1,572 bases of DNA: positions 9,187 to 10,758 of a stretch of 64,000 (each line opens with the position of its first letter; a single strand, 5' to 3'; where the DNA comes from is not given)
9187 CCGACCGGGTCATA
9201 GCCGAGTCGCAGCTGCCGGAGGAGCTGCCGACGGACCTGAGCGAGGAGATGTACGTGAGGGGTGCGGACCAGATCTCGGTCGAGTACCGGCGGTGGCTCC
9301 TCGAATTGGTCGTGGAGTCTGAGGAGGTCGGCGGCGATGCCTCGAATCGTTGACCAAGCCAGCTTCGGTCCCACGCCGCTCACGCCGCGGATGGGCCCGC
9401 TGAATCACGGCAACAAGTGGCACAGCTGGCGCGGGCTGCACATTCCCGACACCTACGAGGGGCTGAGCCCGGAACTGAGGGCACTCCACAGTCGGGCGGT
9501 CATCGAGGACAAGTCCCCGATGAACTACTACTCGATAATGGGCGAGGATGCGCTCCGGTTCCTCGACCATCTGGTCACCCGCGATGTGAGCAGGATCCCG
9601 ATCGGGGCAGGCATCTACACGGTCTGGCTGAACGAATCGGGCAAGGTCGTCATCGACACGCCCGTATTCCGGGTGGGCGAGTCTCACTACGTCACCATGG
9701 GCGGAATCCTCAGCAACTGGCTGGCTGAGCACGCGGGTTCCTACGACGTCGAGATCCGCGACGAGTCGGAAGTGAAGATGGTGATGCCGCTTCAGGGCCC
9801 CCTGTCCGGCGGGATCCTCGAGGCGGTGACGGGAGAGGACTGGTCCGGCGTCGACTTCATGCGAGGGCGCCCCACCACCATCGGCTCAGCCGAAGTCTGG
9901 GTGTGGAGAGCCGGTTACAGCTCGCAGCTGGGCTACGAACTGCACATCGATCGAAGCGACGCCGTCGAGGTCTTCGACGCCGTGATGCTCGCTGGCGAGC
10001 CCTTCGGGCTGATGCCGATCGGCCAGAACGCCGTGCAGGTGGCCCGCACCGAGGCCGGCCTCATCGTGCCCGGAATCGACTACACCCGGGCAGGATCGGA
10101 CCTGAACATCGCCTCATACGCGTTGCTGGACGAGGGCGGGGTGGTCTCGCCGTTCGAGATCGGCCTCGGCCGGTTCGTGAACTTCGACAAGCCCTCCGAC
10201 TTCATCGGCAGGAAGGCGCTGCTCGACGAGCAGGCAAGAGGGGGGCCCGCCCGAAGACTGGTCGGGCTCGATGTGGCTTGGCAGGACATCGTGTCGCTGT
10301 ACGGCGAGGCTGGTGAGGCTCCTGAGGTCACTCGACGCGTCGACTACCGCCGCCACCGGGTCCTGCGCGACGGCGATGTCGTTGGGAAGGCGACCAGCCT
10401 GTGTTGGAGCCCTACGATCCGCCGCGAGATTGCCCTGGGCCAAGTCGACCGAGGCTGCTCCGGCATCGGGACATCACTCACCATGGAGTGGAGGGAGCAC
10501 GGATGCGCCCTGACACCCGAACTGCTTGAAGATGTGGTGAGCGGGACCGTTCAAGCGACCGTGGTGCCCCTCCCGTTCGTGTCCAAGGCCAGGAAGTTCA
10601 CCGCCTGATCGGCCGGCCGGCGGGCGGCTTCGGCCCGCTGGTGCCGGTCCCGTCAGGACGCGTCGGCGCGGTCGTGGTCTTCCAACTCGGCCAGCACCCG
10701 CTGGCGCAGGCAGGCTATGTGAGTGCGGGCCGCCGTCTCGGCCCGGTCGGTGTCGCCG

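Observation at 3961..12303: Three paralogous Rieske oxygenases with duplicated ferredoxin modules, a GcvT-like folate protein and a nucleobase-type deaminase: candidate oxidative demethylation pathway of unknown substrate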

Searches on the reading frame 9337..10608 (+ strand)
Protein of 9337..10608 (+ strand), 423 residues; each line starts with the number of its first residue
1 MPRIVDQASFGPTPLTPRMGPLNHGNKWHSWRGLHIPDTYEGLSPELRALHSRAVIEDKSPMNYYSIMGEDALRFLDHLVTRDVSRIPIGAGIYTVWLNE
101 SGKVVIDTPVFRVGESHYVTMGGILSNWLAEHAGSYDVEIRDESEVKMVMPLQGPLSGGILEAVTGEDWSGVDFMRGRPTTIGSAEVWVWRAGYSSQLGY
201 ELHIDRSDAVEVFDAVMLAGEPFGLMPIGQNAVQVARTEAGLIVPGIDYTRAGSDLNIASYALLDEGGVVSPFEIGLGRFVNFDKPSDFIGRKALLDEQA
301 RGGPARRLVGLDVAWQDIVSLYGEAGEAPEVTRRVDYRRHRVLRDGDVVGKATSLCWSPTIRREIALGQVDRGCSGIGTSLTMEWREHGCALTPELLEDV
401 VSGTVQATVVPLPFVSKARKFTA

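Call 6: search_protein_families(library=pfam, proteins=[window:9337-10608:+], max_evalue=0.01)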
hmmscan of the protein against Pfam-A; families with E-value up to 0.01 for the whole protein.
window:9337-10608:+ (423 aa): 2 families
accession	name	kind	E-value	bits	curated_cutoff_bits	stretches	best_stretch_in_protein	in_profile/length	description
PF01571.26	GCV_T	-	6.2e-49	167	25.6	1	23-251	7-243/255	Aminomethyltransferase folate-binding domain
PF08669.17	GCV_T_C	-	4.8e-10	39.6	25.9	1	337-388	16-67/80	Glycine cleavage T-protein C-terminal barrel domain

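Call 7: search_protein_families(library=ncbifam, proteins=[window:9337-10608:+], max_evalue=0.01)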
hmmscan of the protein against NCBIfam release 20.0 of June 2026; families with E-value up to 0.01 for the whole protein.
window:9337-10608:+ (423 aa): 8 families
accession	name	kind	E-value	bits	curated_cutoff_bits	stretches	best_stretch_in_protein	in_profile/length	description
NF053776.1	TmaoDeMthMsil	equivalog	2.6e-50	171.7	1100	1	25-381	398-732/763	trimethylamine N-oxide demethylase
NF001567.0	PRK00389.1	subfamily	1.7e-43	148.9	300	1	23-388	14-341/359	glycine cleavage system aminomethyltransferase GcvT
TIGR00528.1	gcvT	equivalog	6e-36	124.1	235.85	1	25-388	14-348/362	glycine cleavage system aminomethyltransferase GcvT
NF009133.0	PRK12486.1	equivalog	1.4e-30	106.4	410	1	35-386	36-355/369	dimethylsulfoniopropionate demethylase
NF047633.1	SyrngDmethDesA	equivalog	2e-27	95.8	800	2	37-245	30-252/453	syringate O-demethylase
TIGR01372.1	soxA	subfamily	4.4e-27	94.3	1164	1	39-384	642-971/996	sarcosine oxidase subunit alpha family protein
NF010093.0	PRK13579.1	equivalog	4.5e-26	91.5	459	1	23-389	20-353/371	glycine cleavage system aminomethyltransferase GcvT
NF047885.1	VanMgalDeMLigM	equivalog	5e-24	85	580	1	40-420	32-451/461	vanillate/3-O-methylgallate O-demethylase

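Call 10: search_solved_structures(query=window:9337-10608:+, max_evalue=0.001)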
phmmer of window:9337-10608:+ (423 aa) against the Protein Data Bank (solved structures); distinct sequences matched with E-value up to 0.001: 20.
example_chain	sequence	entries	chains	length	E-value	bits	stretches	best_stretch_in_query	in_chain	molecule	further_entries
1yx2_A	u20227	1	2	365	2.5e-35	125.3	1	23-387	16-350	Aminomethyltransferase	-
1woo_A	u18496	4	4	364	2.4e-32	115.5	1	24-374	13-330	Aminomethyltransferase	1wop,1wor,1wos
9q5a_A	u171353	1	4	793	1.6e-29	106.2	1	30-381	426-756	Trimethylamine N-oxide Demethylase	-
9q59_A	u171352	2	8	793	1.6e-29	106.2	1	30-381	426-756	trimethylamine N-oxide demethylase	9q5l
5l46_A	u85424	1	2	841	2.8e-27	98.7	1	40-380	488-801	Dimethylglycine dehydrogenase, mitochondrial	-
4pab_A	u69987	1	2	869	9.4e-23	83.8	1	44-380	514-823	Dimethylglycine dehydrogenase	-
4p9s_A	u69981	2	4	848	5e-22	81.4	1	40-380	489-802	Dimethylglycine dehydrogenase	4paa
1v5v_A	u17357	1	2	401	7.3e-21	77.6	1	23-311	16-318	aminomethyltransferase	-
1pj5_A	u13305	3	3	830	4.1e-18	68.5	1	53-309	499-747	N,N-dimethylglycine oxidase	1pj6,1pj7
3gsi_A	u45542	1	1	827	4.9e-17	65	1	53-309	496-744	N,N-dimethylglycine oxidase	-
3tfh_A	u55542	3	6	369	3.1e-16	62.4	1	31-325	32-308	GcvT-like Aminomethyltransferase protein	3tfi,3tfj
5tl4_A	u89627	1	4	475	3.5e-16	62.2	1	51-420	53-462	Vanillate/3-O-methylgallate O-demethylase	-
5x1i_A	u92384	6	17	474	3.6e-16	62.2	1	51-420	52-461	Vanillate/3-O-methylgallate O-demethylase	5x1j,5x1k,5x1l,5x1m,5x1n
1wsr_A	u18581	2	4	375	7.1e-15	57.9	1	22-249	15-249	Aminomethyltransferase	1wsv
1vrq_A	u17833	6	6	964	8.6e-14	54.3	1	41-249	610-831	Sarcosine oxidase alpha subunit | Subunit alpha of sarcosine oxidase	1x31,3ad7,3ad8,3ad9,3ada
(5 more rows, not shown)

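Call 14: find_homologous_proteins(query=window:9337-10608:+, max_evalue=1e-20)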
Query window:9337-10608:+ (423 aa): 431 proteins with E <= 1e-20 among 8000 candidates; the best 120 are listed.
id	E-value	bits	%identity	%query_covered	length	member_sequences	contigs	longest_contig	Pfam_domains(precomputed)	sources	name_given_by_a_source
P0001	3.6e-286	967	100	100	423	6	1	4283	PF01571.27,PF08669.18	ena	-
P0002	3.2e-268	908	94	100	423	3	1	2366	PF01571.27,PF08669.18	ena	-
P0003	8.6e-265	896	93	100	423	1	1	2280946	PF01571.27,PF08669.18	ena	-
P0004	2.1e-263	892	92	100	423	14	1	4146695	PF01571.27,PF08669.18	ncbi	-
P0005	3.1e-251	852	87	100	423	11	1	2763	PF01571.27,PF08669.18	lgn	-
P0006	3.0e-247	838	86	100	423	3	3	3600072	PF01571.27,PF08669.18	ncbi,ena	-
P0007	2.5e-241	819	84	99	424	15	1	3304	PF01571.27,PF08669.18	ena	-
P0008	1.9e-238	810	84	99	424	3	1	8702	PF01571.27,PF08669.18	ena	-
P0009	3.8e-236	802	82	99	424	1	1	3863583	PF01571.27,PF08669.18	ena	-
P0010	6.5e-236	801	82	100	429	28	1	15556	PF01571.27,PF08669.18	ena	-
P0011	8.7e-235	797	84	96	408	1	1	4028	PF01571.27,PF08669.18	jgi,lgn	-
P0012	8.7e-233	791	84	96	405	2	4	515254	PF01571.27,PF08669.18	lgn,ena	-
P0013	5.6e-231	785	83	96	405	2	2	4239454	PF01571.27,PF08669.18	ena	-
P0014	3.0e-212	723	73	99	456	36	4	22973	PF01571.27,PF08669.18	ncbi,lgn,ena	-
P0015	6.5e-206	702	71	99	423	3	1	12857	PF01571.27,PF08669.18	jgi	jgi:aminomethyltransferase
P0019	7.6e-196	669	68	99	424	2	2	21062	PF01571.27,PF08669.18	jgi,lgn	jgi:aminomethyltransferase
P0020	6.5e-184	630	70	92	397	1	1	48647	PF01571.27,PF08669.18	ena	-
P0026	2.0e-112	394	45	99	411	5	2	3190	PF01571.27,PF08669.18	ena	-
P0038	2.0e-79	285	40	96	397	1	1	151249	PF01571.27,PF08669.18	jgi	jgi:aminomethyltransferase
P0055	2.2e-77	279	38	98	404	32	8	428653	PF01571.27,PF08669.18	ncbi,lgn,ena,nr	ncbi:MAG: aminomethyl transferase family protein [Acidimicrobiaceae bacterium]|nr:aminomethyltransfe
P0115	5.5e-75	271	40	96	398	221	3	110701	PF01571.27,PF08669.18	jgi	jgi:glycine cleavage system T protein (aminomethyltransferase)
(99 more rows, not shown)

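Call 15: find_encoding_contigs(protein=P0004, flank=10000, max_places=2)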
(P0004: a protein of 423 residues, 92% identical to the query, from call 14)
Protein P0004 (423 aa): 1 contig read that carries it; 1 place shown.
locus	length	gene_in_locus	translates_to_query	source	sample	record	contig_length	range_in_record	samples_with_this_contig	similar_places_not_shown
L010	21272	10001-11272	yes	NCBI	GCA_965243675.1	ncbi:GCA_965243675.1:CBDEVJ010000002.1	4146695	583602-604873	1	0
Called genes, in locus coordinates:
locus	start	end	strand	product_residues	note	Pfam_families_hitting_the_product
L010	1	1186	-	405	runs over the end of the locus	PF00202:Aminotran_3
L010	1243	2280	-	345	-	PF26233:NicX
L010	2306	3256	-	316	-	PF00491:Arginase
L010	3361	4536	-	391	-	PF00155:Aminotran_1_2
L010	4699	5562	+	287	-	PF00296:Bac_luciferase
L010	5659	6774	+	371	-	PF00355:Rieske, PF19112:VanA_C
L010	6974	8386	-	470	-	PF07969:Amidohydro_3 (weak), PF01979:Amidohydro_1, PF07969:Amidohydro_3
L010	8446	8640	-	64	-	PF13459:Fer4_15, PF13370:Fer4_13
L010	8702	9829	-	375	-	PF00355:Rieske, PF19112:VanA_C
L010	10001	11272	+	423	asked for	PF01571:GCV_T, PF08669:GCV_T_C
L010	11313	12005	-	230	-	PF00392:GntR, PF13412:HTH_24 (faint), PF07729:FCD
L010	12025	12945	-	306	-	PF04909:Amidohydro_2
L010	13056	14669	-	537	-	PF02541:Ppx-GppA, PF01966:HD (weak), PF21447:Ppx-GppA_III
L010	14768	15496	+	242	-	PF00106:adh_short, PF13561:adh_short_C2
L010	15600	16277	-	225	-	PF00561:Abhydrolase_1, PF12146:Hydrolase_4, PF12697:Abhydrolase_6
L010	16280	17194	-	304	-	PF01545:Cation_efflux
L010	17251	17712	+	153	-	PF01575:MaoC_dehydratas, PF13452:FAS1_DH_region (weak)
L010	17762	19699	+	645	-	PF13180:PDZ_2 (weak), PF17820:PDZ_6 (weak), PF03572:Peptidase_S41, PF00395:SLH (weak)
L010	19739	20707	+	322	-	PF00557:Peptidase_M24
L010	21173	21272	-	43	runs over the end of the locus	-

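Call 16: find_encoding_contigs(protein=P0020, flank=10000, max_places=2)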
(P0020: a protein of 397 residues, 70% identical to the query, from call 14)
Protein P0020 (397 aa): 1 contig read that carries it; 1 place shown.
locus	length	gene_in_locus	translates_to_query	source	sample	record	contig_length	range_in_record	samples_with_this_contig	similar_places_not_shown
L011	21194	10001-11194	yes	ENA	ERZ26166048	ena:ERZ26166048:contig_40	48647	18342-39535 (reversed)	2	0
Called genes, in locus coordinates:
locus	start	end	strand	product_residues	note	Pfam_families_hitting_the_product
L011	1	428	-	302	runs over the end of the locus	PF00459:Inositol_P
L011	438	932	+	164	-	-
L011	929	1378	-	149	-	PF00578:AhpC-TSA, PF08534:Redoxin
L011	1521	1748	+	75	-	-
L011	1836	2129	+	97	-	PF00583:Acetyltransf_1, PF08445:FR47, PF13508:Acetyltransf_7, PF13673:Acetyltransf_10 (weak)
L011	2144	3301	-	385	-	PF02515:CoA_transf_3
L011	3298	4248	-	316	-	PF02771:Acyl-CoA_dh_N, PF00441:Acyl-CoA_dh_1, PF08028:Acyl-CoA_dh_2 (weak)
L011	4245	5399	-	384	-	PF02771:Acyl-CoA_dh_N, PF02770:Acyl-CoA_dh_M, PF00441:Acyl-CoA_dh_1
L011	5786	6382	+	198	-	-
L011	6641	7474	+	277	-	PF13340:DUF4096, PF01609:DDE_Tnp_1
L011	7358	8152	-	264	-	PF00023:Ank (faint), PF13606:Ank_3 (faint), PF13857:Ank_5 (faint), PF12796:Ank_2 (weak), PF13637:Ank_4 (weak)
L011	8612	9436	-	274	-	PF00126:HTH_1, PF03466:LysR_substrate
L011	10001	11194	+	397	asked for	PF01571:GCV_T, PF08669:GCV_T_C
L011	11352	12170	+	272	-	PF00005:ABC_tran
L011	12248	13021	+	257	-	PF00528:BPD_transp_1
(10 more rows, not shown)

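Call 17: find_encoding_contigs(protein=P0038, flank=10000, max_places=2)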
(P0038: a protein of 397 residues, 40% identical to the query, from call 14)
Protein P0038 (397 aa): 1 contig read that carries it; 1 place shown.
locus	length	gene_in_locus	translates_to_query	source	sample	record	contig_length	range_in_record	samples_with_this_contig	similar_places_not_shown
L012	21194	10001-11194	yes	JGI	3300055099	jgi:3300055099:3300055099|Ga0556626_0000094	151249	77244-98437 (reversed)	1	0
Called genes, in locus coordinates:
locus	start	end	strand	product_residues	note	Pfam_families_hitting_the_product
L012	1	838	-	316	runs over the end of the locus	PF17848:Zn_ribbon_ACC, PF01039:Carboxyl_trans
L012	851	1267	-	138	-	-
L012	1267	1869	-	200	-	PF04542:Sigma70_r2, PF08281:Sigma70_r4_2, PF04545:Sigma70_r4, PF22233:PhyR_sigma-like (weak)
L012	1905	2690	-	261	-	PF03099:BPL_LplA_LipB, PF02237:BPL_C (weak)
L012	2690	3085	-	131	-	PF01850:PIN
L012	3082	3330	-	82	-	PF01402:RHH_1 (weak)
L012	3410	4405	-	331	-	PF00579:tRNA-synt_1b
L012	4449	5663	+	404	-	PF01594:AI-2E_transport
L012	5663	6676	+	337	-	PF01975:SurE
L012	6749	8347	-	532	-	PF00070:Pyr_redox (faint), PF00890:FAD_binding_2 (faint), PF01266:DAO (weak), PF01593:Amino_oxidase, PF01946:Thi4 (faint), PF03486:HI0933_like (faint), PF13450:NAD_binding_8, PF01266:DAO (weak), +2 more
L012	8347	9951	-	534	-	PF00890:FAD_binding_2 (faint), PF01266:DAO (weak), PF07992:Pyr_redox_2 (faint), PF12831:FAD_oxidored (weak), PF13450:NAD_binding_8, PF01593:Amino_oxidase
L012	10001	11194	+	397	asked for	PF01571:GCV_T, PF08669:GCV_T_C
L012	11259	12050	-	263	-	PF00005:ABC_tran, PF02463:SMC_N (faint), PF13304:AAA_21 (faint)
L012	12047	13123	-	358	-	PF01032:FecCD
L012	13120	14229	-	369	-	-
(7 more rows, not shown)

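Call 69: list_cluster_members(proteins=[P0014, P0004, P0006, P0019])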
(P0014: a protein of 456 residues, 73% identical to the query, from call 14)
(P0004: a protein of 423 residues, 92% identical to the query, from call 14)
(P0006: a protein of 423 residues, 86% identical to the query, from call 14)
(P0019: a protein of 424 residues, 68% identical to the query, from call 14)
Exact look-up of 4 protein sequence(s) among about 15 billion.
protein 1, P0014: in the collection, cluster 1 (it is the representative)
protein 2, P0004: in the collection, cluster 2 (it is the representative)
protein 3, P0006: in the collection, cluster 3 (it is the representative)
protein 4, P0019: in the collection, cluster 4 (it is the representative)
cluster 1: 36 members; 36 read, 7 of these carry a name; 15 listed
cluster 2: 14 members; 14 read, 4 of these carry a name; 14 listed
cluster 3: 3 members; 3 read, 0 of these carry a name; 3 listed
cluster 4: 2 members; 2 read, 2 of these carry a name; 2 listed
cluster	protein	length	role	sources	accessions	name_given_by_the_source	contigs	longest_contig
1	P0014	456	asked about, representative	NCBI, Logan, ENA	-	-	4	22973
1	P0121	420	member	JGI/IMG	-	aminomethyltransferase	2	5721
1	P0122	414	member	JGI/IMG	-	aminomethyltransferase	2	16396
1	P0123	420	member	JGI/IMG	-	aminomethyltransferase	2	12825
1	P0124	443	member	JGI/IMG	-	aminomethyltransferase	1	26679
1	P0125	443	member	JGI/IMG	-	aminomethyltransferase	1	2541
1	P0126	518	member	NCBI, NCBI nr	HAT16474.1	MAG TPA: hypothetical protein DCS76_01685 [Gemmatimonadetes bacterium] | hypothetical protein [Gemmatimonadota bacterium]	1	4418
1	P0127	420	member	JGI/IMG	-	aminomethyltransferase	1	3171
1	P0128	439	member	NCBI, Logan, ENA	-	-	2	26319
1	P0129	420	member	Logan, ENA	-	-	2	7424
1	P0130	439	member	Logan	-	-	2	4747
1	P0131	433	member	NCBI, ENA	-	-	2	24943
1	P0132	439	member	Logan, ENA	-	-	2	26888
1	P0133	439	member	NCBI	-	-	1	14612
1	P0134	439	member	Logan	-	-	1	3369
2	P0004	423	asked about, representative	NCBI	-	-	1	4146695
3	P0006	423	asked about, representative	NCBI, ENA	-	-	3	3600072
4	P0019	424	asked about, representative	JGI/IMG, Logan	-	aminomethyltransferase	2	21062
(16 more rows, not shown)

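Call 87: find_encoding_contigs(protein=P0019, flank=10000, max_places=1)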
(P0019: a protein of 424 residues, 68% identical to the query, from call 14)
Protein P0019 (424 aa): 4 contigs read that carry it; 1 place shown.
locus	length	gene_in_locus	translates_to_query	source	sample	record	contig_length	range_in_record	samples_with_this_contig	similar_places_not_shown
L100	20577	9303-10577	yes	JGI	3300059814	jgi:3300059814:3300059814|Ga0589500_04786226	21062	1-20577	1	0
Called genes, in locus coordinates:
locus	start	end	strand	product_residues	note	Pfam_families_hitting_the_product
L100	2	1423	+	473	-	?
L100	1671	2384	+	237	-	PF02607:B12-binding_2, PF02310:B12-binding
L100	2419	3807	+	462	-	PF05369:MtmB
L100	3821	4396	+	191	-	PF00383:dCMP_cyt_deam_1, PF14437:MafB19-deam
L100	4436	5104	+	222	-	PF02607:B12-binding_2, PF02310:B12-binding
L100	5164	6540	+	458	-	PF05369:MtmB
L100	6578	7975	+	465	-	PF05369:MtmB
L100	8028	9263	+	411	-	PF01571:GCV_T, PF08669:GCV_T_C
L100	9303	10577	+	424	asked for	PF01571:GCV_T, PF08669:GCV_T_C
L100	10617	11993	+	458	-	PF05369:MtmB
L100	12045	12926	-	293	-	PF02653:BPD_transp_2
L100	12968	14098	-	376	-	PF02653:BPD_transp_2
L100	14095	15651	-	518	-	PF00005:ABC_tran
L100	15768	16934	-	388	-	PF02608:Bmp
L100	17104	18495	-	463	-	PF05369:MtmB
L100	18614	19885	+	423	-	PF01571:GCV_T, PF08669:GCV_T_C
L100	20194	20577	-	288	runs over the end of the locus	?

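Call 88: find_encoding_contigs(protein=P0026, flank=10000, max_places=2)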
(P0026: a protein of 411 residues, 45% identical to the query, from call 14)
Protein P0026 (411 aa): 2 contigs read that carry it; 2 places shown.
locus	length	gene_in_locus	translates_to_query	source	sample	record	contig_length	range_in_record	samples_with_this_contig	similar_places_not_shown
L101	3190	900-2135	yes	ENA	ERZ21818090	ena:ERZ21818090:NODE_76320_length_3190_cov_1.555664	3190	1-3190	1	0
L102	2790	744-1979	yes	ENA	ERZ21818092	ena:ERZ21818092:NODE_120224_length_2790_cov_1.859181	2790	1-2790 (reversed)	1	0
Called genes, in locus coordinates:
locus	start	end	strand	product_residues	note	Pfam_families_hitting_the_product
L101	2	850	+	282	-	?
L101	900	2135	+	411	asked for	PF01571:GCV_T, PF08669:GCV_T_C (weak)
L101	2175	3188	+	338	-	?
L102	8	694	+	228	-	PF05369:MtmB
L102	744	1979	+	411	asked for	PF01571:GCV_T, PF08669:GCV_T_C (weak)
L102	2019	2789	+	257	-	?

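Call 107: predict_structure(alignment_id=A3)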
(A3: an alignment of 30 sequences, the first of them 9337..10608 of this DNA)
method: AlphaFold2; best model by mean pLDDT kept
length: 423 residues; sequences in the alignment: 30
mean_pLDDT: 86.7   pTM: 0.86
mean pLDDT of the five models: 86.7, 86.4, 85.2, 84.7, 81.4
residues with pLDDT >= 90: 245; 70-90: 127; 50-70: 37; < 50: 14
segments of 3 or more residues with pLDDT < 50: 1-6, 419-423
pLDDT, mean of each block of 10 residues (from residue 1): 48 84 73 77 84 87 92 97 96 95 94 97 90 95 92 92 95 93 96 77 94 97 91 88 83 70 64 94 96 98 95 93 84 75 94 89 92 97 78 68 93 71 34
secondary structure, 60 per line:
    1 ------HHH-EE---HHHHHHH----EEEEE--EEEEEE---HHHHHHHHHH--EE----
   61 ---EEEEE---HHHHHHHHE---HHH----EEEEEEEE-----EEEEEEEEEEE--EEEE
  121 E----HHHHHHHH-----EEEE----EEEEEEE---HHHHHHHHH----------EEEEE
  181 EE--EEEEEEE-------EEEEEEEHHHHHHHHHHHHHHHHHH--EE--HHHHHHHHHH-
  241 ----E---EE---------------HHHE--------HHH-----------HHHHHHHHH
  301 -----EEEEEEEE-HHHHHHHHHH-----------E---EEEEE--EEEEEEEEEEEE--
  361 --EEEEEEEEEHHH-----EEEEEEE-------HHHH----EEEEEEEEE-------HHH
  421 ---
elements in order: H16-22 E27-31 E34-39 H43-52 E64-68 H72-79 E91-98 E104-114 E117-121 H126-133 E139-142 E147-153 H157-165 E176-182 E185-191 E199-205 H206-223 H230-239 H292-300 E306-313 H315-324 E340-344 E347-358 E363-371 E380-386 H394-397 E402-410
